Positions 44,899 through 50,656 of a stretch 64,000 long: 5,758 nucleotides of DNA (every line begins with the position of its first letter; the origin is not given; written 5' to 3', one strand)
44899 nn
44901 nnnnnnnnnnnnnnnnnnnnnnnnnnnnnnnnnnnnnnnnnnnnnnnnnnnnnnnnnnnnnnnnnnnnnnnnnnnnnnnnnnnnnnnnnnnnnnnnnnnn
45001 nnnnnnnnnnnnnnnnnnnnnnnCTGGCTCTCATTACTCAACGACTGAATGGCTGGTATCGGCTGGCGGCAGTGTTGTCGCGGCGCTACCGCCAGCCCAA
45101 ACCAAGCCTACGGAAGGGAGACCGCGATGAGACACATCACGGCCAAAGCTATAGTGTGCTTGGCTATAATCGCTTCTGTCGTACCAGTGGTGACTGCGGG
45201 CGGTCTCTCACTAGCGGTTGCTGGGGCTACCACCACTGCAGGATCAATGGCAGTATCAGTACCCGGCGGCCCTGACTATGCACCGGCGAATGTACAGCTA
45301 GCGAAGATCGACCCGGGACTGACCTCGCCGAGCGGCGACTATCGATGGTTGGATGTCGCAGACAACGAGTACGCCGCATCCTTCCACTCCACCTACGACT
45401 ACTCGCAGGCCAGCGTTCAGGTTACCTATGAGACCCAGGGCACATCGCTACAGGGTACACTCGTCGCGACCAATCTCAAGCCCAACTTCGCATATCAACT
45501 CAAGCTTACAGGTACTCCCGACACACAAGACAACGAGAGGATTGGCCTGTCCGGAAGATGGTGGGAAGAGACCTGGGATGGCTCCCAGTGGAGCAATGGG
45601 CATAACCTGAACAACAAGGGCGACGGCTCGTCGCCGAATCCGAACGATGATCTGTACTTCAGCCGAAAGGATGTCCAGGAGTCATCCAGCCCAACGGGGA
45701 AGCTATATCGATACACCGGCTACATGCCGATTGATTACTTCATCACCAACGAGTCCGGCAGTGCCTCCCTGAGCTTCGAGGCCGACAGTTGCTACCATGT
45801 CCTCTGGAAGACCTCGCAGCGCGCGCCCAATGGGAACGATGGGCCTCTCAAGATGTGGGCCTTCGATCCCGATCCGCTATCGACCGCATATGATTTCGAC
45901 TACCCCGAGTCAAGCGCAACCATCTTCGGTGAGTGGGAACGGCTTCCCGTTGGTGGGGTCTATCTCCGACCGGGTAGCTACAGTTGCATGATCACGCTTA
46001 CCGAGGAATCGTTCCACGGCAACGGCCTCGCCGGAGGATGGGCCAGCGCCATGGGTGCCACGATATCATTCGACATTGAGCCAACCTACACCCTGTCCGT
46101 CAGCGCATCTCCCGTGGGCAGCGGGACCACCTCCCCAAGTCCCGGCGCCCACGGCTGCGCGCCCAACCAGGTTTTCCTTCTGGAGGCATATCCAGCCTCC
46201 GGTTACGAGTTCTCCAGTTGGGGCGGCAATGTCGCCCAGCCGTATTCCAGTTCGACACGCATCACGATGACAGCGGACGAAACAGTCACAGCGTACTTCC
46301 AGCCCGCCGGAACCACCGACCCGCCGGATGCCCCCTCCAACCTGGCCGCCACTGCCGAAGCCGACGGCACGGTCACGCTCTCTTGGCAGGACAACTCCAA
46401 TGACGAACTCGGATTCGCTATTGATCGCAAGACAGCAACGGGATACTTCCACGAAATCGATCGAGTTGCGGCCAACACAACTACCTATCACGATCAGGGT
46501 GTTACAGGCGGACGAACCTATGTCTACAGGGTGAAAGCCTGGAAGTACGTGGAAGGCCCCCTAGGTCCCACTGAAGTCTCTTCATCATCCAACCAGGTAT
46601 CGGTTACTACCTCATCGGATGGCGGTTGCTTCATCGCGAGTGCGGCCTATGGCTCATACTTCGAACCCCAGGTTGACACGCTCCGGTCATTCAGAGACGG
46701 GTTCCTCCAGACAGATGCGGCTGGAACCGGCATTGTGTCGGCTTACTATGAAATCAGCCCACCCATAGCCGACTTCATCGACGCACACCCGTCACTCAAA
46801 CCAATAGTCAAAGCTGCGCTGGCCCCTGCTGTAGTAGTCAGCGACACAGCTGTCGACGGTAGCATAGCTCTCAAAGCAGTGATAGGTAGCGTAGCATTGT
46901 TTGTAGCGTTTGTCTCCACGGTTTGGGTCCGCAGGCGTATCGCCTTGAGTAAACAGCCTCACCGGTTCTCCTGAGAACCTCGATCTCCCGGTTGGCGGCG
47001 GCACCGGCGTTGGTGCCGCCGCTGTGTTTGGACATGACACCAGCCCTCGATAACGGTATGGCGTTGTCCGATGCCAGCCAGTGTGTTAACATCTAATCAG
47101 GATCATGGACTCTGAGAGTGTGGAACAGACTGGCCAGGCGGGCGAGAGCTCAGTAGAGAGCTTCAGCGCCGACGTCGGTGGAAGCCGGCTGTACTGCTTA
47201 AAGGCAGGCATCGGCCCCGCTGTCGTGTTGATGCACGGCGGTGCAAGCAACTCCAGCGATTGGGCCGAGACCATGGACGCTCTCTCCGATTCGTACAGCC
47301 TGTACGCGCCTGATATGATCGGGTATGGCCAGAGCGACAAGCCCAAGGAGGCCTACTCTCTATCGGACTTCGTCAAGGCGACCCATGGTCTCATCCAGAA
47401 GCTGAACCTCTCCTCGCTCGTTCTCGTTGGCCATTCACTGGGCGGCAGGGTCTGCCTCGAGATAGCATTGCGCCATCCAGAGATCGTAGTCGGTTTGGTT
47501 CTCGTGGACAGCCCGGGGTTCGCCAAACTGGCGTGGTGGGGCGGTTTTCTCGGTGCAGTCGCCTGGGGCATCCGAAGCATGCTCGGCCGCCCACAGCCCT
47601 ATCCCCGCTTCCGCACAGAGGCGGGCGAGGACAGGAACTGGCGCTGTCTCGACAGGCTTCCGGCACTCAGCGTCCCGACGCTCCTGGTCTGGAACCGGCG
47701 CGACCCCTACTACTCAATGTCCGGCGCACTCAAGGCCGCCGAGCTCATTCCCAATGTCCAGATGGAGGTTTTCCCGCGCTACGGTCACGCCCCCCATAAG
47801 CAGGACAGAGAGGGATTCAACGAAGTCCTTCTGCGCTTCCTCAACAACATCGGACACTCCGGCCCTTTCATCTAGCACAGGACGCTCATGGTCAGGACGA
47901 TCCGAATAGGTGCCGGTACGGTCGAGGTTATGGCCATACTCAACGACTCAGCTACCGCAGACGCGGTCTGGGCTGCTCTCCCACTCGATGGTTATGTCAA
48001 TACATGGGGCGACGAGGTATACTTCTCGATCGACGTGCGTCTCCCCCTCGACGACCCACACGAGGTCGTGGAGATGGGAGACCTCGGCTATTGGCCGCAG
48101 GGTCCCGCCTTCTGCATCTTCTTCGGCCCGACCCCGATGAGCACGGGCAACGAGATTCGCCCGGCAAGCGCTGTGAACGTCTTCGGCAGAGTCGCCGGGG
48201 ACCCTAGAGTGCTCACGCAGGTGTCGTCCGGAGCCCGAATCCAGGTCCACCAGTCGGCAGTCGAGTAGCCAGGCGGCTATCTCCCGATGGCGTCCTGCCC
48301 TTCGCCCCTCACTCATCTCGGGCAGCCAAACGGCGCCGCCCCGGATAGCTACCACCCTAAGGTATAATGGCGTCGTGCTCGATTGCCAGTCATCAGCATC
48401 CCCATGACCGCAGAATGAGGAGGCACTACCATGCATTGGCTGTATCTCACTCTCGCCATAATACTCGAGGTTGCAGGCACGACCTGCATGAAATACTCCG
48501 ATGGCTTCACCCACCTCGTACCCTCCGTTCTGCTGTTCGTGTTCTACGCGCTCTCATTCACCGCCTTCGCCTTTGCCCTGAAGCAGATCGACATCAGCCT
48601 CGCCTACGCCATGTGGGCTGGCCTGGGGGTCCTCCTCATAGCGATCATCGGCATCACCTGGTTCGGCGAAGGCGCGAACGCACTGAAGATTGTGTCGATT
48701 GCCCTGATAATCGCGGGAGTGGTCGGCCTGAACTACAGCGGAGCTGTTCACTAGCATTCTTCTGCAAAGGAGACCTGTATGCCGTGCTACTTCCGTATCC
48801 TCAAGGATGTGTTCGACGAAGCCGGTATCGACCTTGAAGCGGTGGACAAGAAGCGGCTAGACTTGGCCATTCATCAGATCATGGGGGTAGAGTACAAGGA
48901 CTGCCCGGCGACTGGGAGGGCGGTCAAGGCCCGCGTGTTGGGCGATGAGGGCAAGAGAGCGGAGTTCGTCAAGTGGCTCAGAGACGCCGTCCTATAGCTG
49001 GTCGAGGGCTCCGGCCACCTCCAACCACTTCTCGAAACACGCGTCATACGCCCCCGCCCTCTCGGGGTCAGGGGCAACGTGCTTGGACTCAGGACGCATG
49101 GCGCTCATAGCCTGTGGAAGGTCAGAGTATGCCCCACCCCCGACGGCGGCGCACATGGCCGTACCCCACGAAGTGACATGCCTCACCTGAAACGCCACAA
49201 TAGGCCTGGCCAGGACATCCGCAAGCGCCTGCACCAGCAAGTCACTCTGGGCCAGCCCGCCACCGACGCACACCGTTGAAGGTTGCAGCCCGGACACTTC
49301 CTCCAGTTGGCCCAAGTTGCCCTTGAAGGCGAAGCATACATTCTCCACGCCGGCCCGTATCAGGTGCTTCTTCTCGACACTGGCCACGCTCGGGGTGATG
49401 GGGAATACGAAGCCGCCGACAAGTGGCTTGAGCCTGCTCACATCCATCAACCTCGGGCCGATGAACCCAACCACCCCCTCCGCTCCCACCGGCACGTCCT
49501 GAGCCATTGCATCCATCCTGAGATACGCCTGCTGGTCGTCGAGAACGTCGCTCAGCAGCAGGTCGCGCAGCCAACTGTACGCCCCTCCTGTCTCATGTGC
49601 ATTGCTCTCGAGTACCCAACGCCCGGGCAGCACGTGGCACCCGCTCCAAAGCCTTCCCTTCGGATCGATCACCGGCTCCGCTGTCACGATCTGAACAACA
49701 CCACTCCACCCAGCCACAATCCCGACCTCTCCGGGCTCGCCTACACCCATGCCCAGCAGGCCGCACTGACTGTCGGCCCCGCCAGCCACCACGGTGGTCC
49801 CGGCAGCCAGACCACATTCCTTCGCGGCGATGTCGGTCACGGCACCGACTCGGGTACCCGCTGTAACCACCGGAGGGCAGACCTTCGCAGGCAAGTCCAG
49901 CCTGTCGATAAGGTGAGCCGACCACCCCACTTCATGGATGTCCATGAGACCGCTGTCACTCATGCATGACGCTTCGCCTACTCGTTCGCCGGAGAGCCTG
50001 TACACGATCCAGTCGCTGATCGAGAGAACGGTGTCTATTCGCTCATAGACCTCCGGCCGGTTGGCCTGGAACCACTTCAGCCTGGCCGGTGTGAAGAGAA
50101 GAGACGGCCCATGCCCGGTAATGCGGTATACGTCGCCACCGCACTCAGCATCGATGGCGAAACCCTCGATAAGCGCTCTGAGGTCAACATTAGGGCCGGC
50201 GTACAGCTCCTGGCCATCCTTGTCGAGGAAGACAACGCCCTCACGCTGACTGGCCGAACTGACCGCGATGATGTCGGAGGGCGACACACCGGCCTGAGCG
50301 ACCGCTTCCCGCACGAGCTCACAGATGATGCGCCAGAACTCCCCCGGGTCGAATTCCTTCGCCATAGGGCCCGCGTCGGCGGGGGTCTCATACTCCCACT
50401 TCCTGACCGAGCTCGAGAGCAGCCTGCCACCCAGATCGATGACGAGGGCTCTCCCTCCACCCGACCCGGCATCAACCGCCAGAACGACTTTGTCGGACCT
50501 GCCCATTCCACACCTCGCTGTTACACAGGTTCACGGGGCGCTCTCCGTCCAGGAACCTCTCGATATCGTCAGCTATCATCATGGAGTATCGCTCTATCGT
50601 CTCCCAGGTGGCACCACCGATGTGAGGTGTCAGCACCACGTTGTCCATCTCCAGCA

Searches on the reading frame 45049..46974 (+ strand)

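Call 3: search_protein_families(library=pfam, proteins=[window:45049-46974:+], max_evalue=0.01)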
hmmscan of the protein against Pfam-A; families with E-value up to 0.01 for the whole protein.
window:45049-46974:+ (641 aa): 2 families
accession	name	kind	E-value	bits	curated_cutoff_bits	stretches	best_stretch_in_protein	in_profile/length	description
PF18998.6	Flg_new_2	-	1.2e-09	38.4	23.6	1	347-419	1-71/73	Divergent InlB B-repeat domain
PF00041.27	fn3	-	3.1e-06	27.7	25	1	427-498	1-69/84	Fibronectin type III domain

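Call 4: search_protein_families(library=ncbifam, proteins=[window:45049-46974:+], max_evalue=0.01)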
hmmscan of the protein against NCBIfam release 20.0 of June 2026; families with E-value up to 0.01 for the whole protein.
window:45049-46974:+ (641 aa): 1 family
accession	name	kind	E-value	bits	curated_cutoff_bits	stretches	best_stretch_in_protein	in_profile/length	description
NF041770.1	CFI_box_CTERM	domain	2.5e-25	88.1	40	1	527-595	1-69/69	CFI-box-CTERM domain-containing protein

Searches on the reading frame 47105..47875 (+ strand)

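Call 3: search_protein_families(library=pfam, proteins=[window:47105-47875:+], max_evalue=0.01)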
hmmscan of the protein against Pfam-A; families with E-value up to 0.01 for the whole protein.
window:47105-47875:+ (256 aa): 9 families
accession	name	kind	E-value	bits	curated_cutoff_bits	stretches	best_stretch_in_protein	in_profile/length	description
PF00561.26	Abhydrolase_1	-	7.8e-32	111.3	25.8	2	38-165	1-133/245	alpha/beta hydrolase fold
PF12697.13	Abhydrolase_6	-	1.8e-21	78.3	26.3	1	40-240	1-216/217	Alpha/beta hydrolase family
PF12146.15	Hydrolase_4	-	4.3e-16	59.4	27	1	39-137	6-109/239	Serine aminopeptidase, S33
PF20408.4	Abhydrolase_11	-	3.9e-06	27.2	27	1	40-133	5-104/193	Alpha/beta hydrolase domain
PF03096.20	Ndr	-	7.9e-05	22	23.3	1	84-137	80-133/283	Ndr family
PF06821.19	Ser_hydrolase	-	0.00057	20.3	22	1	103-230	55-155/172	Serine hydrolase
PF06342.18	DUF1057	-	0.0019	17.8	21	1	91-141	91-140/297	Alpha/beta hydrolase of unknown function (DUF1057)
PF00756.26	Esterase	-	0.003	17.8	22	1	105-137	117-148/251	Putative esterase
PF07224.18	Chlorophyllase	-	0.0057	15.9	26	1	34-126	39-139/301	Chlorophyllase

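Call 4: search_protein_families(library=ncbifam, proteins=[window:47105-47875:+], max_evalue=0.01)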
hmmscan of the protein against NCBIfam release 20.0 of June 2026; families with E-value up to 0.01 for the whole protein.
window:47105-47875:+ (256 aa): 36 families (the best 25 are shown)
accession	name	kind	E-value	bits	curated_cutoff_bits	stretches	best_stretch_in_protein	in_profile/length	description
NF011457.0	PRK14875.1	equivalog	8.7e-29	100.6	307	2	10-140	103-235/372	acetoin dehydrogenase dihydrolipoyllysine-residue acetyltransferase subunit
NF045632.1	hydroxlase_HsaD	equivalog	5.1e-27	94.6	400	2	17-138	12-139/290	4,5:9,10-diseco-3-hydroxy-5,9,17-trioxoandrosta-1(10),2-diene-4-oate hydrolase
NF050089.1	i_nPHAscl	equivalog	5.1e-25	88.1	300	1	32-137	13-118/288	intracellular short-chain-length polyhydroxyalkanoate depolymerase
TIGR03695.1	menH_SHCHC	equivalog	2e-24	86.4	208.55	2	38-136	3-104/252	2-succinyl-6-hydroxy-2,4-cyclohexadiene-1-carboxylate synthase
NF002938.0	PRK03592.1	equivalog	2.5e-22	79.6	241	1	16-136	9-129/298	haloalkane dehalogenase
TIGR01250.1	pro_imino_pep_2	subfamily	3.3e-21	76.1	167.65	2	24-134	10-127/288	proline iminopeptidase-family hydrolase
NF051487.1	bifunc_PcaCD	exception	6.8e-21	74.8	430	1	39-136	174-271/413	bifunctional 4-carboxymuconolactone decarboxylase/3-oxoadipate enol-lactonase PcaCD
TIGR01738.1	bioH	equivalog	2.4e-20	73.2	206.95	1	38-139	5-102/245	pimeloyl-ACP methyl ester esterase BioH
TIGR02427.1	protocat_pcaD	equivalog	6.1e-20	71.7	255.85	2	38-136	14-112/251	3-oxoadipate enol-lactonase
TIGR03611.1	RutD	equivalog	8.6e-20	71.2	238.5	2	37-135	13-112/258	pyrimidine utilization protein D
TIGR03056.1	bchO_mg_che_rel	equivalog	2.6e-18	66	172.55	1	23-130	12-125/278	alpha/beta fold hydrolase BchO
NF051488.1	bifunc_PcaDC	exception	5.4e-18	65.3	390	1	38-136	13-111/375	bifunctional 3-oxoadipate enol-lactonase/4-carboxymuconolactone decarboxylase PcaDC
TIGR03343.1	biphenyl_bphD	equivalog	2e-17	63.3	462.15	2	28-140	21-138/282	2-hydroxy-6-oxo-6-phenylhexa-2,4-dienoate hydrolase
NF052614.1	AB_fold_OlsI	equivalog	1.1e-15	58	385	2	182-248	190-257/272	ornithine lipid biosynthesis O-acyltransferase OlsI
NF002873.0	PRK03204.1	equivalog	2.3e-14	53.4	466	1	22-135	19-133/286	haloalkane dehalogenase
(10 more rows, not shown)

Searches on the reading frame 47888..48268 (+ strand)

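Call 3: search_protein_families(library=pfam, proteins=[window:47888-48268:+], max_evalue=0.01)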
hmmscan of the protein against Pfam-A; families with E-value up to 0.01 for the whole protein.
window:47888-48268:+ (126 aa): 2 families
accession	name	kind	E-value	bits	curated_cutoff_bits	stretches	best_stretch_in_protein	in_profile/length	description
PF04126.18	Cyclophil_like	-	6.8e-42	142.6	27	1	4-121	2-120/120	Cyclophilin-like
PF18050.6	Cyclophil_like2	-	1.4e-09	38.4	22.7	1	10-84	4-81/115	Cyclophilin-like family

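Call 4: search_protein_families(library=ncbifam, proteins=[window:47888-48268:+], max_evalue=0.01)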
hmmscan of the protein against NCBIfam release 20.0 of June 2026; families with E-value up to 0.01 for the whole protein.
window:47888-48268:+ (126 aa): 0 families

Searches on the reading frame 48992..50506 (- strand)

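Call 46: search_protein_families(library=ncbifam, proteins=[window:48992-50506:-], max_evalue=0.001)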
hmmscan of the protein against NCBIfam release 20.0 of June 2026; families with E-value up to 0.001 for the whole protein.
window:48992-50506:- (504 aa): 12 families
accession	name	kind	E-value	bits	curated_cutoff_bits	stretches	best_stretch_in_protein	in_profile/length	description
NF008187.0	PRK10939.1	equivalog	7.5e-94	315.2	528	1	5-498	3-500/521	autoinducer-2 kinase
TIGR01312.1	XylB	equivalog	6.3e-66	222.9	380.25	1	10-496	2-478/481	xylulokinase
TIGR02628.1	fuculo_kin_coli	equivalog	4.4e-37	128.1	470.9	1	7-479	2-464/465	L-fuculokinase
TIGR01314.1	gntK_FGGY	equivalog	1.7e-36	125.8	648.55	1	8-491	2-483/505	gluconokinase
TIGR01311.1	glycerol_kin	equivalog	2.3e-36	125.2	590.35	1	7-483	2-476/496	glycerol kinase GlpK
NF003154.0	PRK04123.1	equivalog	4e-34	118.3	428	1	143-498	165-534/554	ribulokinase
NF000756.0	PRK00047.1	subfamily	5.8e-34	117.2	498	1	5-474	4-469/502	glycerol kinase GlpK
NF011601.0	PRK15027.1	equivalog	8.6e-30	103.6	912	1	9-489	3-467/484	xylulokinase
TIGR01234.1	L-ribulokinase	equivalog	1.3e-26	93.5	583.25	1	147-498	166-527/536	ribulokinase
TIGR01315.1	5C_CHO_kinase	subfamily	1.7e-24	86.5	408.7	2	8-307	2-327/541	FGGY family pentulose kinase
TIGR02627.1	rhamnulo_kin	equivalog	5.1e-11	41.8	527.95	1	125-235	116-226/454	rhamnulokinase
NF007925.0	PRK10640.1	equivalog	9.3e-07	27.6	639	1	91-224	86-221/489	rhamnulokinase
